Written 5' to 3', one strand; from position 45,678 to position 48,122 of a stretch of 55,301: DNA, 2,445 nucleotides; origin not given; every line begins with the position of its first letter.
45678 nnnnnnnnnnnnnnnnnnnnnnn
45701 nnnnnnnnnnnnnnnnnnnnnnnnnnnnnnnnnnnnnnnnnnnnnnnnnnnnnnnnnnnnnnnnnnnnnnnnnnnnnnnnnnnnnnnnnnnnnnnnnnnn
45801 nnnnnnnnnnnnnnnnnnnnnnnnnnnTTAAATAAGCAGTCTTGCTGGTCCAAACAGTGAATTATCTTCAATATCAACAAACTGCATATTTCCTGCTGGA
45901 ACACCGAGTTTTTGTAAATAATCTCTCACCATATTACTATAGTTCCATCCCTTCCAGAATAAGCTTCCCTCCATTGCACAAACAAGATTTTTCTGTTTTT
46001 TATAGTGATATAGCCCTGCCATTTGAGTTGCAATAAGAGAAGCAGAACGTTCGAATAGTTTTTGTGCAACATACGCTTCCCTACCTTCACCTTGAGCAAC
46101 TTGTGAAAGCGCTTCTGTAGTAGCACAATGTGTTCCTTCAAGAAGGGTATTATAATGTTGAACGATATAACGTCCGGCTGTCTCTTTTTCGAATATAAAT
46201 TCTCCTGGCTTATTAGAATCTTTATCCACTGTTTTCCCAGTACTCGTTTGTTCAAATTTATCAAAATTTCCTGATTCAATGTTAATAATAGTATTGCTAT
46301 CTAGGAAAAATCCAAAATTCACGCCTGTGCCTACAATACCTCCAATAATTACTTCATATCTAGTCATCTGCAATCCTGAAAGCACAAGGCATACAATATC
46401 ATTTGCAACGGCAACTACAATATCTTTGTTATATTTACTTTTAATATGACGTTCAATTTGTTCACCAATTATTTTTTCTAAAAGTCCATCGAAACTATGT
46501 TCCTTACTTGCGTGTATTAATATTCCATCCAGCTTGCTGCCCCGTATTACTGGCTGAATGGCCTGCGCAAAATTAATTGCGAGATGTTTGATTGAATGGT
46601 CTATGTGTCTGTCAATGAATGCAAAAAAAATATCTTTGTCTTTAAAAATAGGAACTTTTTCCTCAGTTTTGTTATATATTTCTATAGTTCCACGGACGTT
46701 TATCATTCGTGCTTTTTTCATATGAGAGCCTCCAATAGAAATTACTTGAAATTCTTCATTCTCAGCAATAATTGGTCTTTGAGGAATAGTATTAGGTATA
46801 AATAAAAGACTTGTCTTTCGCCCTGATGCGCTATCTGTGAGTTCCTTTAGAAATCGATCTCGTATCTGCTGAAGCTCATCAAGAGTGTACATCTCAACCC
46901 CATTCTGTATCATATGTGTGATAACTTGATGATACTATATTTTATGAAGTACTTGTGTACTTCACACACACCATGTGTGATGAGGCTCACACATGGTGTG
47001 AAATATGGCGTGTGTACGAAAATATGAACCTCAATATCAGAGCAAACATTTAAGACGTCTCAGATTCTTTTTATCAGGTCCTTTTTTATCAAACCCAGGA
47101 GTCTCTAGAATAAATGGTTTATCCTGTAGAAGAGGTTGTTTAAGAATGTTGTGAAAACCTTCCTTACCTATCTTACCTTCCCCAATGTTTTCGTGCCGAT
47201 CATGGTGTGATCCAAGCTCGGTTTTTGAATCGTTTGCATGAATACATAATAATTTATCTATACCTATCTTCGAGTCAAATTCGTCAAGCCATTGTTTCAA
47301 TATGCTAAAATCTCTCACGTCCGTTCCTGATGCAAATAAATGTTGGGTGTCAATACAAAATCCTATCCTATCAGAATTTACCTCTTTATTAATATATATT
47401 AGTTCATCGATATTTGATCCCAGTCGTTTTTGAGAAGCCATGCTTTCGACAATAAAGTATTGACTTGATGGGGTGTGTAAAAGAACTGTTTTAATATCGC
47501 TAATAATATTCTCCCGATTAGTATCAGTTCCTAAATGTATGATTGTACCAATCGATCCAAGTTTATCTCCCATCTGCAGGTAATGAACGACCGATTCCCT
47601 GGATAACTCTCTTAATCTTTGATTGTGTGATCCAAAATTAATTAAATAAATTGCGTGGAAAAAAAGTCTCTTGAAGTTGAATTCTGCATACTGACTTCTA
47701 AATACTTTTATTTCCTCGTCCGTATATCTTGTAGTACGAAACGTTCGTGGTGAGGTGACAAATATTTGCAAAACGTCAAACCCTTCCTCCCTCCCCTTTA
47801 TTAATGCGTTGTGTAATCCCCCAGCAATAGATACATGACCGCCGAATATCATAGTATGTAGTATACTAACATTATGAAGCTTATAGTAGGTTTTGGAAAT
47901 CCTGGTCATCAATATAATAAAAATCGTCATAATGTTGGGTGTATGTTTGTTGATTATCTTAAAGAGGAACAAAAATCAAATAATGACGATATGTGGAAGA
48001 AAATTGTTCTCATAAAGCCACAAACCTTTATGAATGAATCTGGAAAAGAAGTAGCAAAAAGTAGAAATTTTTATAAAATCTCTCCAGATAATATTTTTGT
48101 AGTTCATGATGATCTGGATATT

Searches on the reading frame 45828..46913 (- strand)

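Call 21: search_protein_families(library=pfam, proteins=[window:45828-46913:-], max_evalue=0.01)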
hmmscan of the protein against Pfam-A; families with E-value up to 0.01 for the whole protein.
window:45828-46913:- (361 aa): 2 families
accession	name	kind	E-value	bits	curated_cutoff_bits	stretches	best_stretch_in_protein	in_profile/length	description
PF03727.22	Hexokinase_2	-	1.6e-17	64.2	24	2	281-357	155-237/242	Hexokinase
PF00349.27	Hexokinase_1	-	2.1e-06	28.1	24.3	1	10-179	12-198/201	Hexokinase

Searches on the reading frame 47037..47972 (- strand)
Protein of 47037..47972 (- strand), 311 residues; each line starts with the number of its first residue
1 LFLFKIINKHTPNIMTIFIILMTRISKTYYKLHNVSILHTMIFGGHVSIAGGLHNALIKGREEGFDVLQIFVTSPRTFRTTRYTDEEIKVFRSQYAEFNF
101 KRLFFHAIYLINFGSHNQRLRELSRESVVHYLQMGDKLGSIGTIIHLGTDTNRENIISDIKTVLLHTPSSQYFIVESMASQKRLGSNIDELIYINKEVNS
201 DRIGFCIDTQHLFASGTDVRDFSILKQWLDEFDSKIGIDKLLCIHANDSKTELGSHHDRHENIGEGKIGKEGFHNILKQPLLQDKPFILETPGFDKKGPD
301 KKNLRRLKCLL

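Call 21: search_protein_families(library=pfam, proteins=[window:47037-47972:-], max_evalue=0.01)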
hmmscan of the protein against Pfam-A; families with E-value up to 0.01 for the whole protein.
window:47037-47972:- (311 aa): 1 family
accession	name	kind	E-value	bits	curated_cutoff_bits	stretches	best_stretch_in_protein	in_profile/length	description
PF01261.30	AP_endonuc_2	-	6.7e-38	131.2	31.1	1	61-299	5-234/249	Xylose isomerase-like TIM barrel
